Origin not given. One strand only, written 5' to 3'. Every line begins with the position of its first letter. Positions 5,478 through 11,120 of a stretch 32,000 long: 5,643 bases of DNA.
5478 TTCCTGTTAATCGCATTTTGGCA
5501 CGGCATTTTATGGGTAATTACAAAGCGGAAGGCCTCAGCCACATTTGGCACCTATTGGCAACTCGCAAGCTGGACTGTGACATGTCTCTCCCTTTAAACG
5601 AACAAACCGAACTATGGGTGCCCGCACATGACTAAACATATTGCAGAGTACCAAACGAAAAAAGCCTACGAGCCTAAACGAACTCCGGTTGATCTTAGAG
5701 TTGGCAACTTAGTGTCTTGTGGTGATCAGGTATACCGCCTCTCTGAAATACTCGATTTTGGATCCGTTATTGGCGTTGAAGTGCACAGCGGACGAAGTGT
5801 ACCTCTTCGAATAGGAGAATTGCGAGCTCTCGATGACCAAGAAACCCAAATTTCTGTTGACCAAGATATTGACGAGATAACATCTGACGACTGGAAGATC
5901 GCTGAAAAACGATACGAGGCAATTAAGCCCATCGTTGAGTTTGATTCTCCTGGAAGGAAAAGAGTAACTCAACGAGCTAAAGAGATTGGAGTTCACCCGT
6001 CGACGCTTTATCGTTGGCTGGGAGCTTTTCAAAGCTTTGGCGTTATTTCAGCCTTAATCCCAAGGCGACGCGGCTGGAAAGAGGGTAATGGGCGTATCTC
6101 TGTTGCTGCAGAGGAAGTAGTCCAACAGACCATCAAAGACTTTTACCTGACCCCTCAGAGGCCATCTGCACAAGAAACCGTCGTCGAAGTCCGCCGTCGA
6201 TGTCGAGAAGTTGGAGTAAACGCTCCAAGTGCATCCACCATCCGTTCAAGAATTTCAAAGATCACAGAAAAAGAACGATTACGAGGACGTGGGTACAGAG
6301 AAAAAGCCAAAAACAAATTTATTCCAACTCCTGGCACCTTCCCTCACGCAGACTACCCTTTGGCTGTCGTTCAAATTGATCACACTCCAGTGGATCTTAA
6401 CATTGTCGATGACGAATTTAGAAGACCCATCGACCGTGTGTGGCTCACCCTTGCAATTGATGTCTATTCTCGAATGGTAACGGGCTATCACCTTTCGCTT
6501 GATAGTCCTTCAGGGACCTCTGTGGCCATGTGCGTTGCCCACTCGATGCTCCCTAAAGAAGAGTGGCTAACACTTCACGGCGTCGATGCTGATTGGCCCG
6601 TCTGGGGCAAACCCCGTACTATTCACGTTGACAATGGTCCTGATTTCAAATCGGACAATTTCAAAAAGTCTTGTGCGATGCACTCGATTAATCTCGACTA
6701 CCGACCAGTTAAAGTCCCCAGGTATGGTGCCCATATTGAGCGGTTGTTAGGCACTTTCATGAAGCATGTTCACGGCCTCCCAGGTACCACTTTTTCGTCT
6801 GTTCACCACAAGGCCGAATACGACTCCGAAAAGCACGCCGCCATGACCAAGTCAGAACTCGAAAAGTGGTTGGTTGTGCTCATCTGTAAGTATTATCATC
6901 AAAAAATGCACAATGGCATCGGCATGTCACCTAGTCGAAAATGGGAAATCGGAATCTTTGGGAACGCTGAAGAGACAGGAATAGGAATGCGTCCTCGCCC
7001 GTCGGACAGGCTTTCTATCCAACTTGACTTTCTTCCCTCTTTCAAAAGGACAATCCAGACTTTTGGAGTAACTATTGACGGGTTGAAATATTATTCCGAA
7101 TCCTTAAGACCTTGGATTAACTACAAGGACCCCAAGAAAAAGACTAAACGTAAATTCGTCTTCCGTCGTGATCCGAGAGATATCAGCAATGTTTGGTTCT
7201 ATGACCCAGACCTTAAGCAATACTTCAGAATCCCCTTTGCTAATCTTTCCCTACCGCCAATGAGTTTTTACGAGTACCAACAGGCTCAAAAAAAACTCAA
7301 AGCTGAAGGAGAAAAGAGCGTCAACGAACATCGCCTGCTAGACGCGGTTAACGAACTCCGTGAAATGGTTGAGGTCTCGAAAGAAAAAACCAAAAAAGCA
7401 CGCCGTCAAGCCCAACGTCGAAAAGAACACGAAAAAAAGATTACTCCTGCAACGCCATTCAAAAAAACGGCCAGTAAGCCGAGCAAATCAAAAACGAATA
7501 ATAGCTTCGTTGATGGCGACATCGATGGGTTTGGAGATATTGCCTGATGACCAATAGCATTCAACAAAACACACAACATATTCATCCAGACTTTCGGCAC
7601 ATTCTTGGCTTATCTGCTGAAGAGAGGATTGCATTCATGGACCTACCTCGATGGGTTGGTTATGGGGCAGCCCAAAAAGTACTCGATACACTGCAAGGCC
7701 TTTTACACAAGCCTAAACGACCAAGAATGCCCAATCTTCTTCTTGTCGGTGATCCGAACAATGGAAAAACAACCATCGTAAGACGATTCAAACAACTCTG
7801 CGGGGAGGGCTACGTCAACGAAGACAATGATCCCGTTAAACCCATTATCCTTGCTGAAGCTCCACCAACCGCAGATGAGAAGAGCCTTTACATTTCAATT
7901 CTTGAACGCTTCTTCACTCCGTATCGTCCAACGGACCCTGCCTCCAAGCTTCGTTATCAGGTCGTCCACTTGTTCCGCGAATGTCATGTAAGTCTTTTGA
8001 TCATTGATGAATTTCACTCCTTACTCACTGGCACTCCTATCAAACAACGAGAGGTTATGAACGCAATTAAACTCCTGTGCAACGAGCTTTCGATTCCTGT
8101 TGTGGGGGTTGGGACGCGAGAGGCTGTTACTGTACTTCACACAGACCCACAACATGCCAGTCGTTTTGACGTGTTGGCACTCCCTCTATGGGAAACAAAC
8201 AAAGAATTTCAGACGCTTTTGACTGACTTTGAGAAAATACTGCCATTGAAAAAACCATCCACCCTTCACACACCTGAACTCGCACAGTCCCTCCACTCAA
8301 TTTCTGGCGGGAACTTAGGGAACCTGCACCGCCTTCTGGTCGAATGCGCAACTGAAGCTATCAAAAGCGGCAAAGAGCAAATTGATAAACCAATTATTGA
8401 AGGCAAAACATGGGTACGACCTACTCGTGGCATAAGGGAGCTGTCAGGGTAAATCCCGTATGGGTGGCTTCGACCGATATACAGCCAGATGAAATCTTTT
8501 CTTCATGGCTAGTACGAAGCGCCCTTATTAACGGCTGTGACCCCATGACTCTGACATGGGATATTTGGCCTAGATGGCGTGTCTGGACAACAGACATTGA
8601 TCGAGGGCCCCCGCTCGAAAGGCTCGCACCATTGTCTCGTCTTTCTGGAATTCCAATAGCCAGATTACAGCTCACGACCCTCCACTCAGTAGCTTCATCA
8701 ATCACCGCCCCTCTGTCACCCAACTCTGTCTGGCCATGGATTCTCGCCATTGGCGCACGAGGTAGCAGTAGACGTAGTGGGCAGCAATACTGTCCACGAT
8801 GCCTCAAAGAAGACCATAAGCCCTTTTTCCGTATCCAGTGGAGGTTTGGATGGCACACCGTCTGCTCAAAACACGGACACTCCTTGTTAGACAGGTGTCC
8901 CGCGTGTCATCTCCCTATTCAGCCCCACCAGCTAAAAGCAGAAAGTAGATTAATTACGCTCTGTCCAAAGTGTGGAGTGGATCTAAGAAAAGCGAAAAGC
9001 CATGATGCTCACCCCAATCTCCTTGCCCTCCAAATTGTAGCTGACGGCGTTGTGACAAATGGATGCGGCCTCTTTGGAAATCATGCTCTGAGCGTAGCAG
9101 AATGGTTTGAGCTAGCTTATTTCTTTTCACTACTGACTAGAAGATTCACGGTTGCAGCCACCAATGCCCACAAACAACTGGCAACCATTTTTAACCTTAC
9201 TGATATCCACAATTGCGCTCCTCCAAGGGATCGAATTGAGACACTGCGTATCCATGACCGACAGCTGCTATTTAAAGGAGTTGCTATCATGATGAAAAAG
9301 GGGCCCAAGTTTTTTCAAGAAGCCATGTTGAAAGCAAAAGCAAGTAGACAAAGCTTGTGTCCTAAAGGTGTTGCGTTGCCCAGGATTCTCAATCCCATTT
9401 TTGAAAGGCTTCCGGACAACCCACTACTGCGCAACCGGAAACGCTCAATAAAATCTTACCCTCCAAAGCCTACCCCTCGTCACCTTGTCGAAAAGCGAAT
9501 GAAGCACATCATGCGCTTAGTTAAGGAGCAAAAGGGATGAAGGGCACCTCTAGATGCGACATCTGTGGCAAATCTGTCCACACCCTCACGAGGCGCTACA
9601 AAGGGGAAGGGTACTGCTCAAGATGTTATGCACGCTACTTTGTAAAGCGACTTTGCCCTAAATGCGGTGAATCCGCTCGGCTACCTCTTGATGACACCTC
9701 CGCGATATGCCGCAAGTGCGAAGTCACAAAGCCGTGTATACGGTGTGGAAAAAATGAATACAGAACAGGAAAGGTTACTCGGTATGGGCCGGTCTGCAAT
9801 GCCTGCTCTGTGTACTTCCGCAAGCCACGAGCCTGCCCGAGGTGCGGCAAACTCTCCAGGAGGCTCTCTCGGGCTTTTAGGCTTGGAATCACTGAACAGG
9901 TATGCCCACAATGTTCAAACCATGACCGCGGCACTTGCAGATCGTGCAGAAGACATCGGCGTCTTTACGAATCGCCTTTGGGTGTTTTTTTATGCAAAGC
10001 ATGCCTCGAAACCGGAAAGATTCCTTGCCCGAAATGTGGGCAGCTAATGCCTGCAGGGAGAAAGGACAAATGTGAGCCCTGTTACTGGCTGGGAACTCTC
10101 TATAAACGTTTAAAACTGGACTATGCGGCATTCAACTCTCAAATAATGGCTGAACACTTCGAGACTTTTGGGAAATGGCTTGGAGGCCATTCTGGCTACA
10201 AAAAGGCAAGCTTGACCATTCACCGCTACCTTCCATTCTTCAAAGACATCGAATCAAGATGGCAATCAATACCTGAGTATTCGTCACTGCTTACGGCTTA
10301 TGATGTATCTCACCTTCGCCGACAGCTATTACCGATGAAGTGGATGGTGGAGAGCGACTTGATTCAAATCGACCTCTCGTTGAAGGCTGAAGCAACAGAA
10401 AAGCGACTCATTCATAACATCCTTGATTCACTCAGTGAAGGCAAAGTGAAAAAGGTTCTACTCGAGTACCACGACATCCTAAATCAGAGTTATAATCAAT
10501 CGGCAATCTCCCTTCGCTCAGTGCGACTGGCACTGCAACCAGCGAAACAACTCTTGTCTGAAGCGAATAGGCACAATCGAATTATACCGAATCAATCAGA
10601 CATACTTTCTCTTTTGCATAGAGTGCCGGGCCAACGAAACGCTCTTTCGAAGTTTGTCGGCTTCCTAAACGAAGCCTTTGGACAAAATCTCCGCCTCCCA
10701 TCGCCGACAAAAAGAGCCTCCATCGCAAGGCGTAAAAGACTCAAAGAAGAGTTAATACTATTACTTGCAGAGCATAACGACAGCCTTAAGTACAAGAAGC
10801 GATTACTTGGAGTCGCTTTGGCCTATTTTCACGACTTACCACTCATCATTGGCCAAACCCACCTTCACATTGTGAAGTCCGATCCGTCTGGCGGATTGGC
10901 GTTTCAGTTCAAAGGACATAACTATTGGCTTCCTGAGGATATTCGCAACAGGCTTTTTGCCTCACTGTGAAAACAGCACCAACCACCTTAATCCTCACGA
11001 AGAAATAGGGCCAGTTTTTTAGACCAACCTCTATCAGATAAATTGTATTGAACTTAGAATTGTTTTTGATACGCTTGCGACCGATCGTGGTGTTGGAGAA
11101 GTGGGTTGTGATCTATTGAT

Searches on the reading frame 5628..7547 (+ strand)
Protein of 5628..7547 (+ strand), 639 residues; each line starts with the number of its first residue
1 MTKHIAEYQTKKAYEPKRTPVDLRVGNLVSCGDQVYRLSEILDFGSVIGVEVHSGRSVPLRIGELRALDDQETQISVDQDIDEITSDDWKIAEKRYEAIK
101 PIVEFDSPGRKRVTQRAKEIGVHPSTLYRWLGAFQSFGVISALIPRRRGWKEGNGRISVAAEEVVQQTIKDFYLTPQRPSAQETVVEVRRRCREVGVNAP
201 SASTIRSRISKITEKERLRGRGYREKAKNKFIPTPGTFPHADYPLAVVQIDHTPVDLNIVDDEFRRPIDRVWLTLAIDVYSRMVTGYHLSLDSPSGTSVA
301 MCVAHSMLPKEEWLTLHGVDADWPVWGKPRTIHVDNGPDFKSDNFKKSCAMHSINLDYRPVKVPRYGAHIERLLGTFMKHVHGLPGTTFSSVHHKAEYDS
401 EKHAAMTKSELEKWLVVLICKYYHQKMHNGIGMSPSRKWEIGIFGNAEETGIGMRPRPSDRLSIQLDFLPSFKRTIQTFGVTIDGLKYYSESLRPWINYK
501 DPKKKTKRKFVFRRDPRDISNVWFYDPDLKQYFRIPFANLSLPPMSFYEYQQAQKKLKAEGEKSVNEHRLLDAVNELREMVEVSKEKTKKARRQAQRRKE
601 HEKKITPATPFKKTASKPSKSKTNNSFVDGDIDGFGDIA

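Call 9: search_protein_families(library=pfam, proteins=[window:5628-7547:+], max_evalue=0.001)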
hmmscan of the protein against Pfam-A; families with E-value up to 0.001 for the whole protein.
window:5628-7547:+ (639 aa): 5 families
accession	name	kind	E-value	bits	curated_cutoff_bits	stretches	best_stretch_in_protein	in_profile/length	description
PF09299.17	Mu-transpos_C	-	8.4e-09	35.7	21.7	1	468-528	4-55/61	Mu transposase, C-terminal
PF00665.32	rve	-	6.1e-06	26.9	32.6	1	247-356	7-94/102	Integrase core domain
PF13551.12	HTH_29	-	3e-05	24.5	28.1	1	109-150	11-51/64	Winged helix-turn helix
PF13518.12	HTH_28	-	5.3e-05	23.7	25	1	110-149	13-50/52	Helix-turn-helix domain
PF13565.12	HTH_32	-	0.00039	21.3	33.7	0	126-206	1-70/73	Homeodomain-like domain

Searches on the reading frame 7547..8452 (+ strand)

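Call 9: search_protein_families(library=pfam, proteins=[window:7547-8452:+], max_evalue=0.001)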
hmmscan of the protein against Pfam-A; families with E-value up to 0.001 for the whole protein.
window:7547-8452:+ (301 aa): 3 families
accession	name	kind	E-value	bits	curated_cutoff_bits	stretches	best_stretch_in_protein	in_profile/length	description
PF05621.17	TniB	-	1.9e-70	236.6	22.4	1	27-216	1-188/189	Bacterial TniB protein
PF13401.12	AAA_22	-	1.4e-14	54.9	27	1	64-196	8-129/130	AAA domain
PF13191.12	AAA_16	-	1e-05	26.6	32.6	1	45-93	8-59/167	AAA ATPase domain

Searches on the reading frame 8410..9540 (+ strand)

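Call 9: search_protein_families(library=pfam, proteins=[window:8410-9540:+], max_evalue=0.001)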
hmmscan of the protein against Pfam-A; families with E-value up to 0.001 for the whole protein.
window:8410-9540:+ (376 aa): 1 family
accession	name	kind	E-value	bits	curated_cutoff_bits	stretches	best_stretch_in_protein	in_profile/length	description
PF06527.16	TniQ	-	3.2e-24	86.6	27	1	24-159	6-142/142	TniQ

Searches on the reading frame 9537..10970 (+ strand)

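Call 9: search_protein_families(library=pfam, proteins=[window:9537-10970:+], max_evalue=0.001)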
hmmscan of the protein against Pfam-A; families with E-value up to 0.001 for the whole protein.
window:9537-10970:+ (477 aa): 0 families

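Call 87: search_protein_families(library=phrogs, proteins=[window:9537-10970:+], max_evalue=0.01)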
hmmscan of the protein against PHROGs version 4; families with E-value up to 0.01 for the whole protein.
window:9537-10970:+ (477 aa): 1 family
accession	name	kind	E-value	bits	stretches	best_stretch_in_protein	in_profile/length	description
phrog_2945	-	unknown function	0.0017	19.2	0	96-127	8-39/68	-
